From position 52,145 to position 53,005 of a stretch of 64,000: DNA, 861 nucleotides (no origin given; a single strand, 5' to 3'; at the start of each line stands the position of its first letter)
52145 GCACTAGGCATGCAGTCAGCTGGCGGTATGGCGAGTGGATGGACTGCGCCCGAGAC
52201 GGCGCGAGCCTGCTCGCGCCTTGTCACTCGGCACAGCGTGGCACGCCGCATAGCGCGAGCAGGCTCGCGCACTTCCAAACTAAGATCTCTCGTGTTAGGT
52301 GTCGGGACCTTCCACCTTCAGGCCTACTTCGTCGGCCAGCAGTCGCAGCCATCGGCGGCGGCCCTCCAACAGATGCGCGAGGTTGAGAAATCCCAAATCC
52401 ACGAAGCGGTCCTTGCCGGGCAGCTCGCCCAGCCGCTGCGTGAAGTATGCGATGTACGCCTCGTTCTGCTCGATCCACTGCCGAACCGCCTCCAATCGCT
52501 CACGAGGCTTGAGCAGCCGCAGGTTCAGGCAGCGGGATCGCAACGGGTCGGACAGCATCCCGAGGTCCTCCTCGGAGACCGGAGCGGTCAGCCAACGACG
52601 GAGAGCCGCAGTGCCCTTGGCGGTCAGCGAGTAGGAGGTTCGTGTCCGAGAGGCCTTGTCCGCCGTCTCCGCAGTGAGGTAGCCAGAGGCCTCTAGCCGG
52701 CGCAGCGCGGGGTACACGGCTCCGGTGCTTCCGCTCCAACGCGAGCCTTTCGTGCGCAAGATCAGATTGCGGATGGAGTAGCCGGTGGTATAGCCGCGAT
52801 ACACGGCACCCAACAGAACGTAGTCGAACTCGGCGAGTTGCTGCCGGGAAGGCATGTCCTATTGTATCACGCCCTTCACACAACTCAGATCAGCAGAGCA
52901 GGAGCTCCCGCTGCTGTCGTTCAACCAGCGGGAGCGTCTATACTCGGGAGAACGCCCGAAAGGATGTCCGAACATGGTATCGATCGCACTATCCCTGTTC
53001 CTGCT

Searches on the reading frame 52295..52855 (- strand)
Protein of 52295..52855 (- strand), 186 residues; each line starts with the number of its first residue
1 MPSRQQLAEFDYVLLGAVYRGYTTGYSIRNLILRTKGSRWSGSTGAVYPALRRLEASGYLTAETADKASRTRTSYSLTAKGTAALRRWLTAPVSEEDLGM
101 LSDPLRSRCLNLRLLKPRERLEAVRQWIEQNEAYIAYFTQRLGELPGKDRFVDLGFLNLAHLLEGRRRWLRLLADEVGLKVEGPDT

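Call 23: search_protein_families(library=pfam, proteins=[window:52295-52855:-], max_evalue=0.001)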
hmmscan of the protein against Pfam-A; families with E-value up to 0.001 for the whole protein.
window:52295-52855:- (186 aa): 2 families
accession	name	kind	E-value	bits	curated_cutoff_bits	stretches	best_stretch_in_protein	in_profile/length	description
PF03551.20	PadR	-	2.3e-12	47.2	27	1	15-86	2-74/75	Transcriptional regulator PadR-like family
PF13601.12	HTH_34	-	0.0005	20.6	27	1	43-87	27-71/80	Winged helix DNA-binding domain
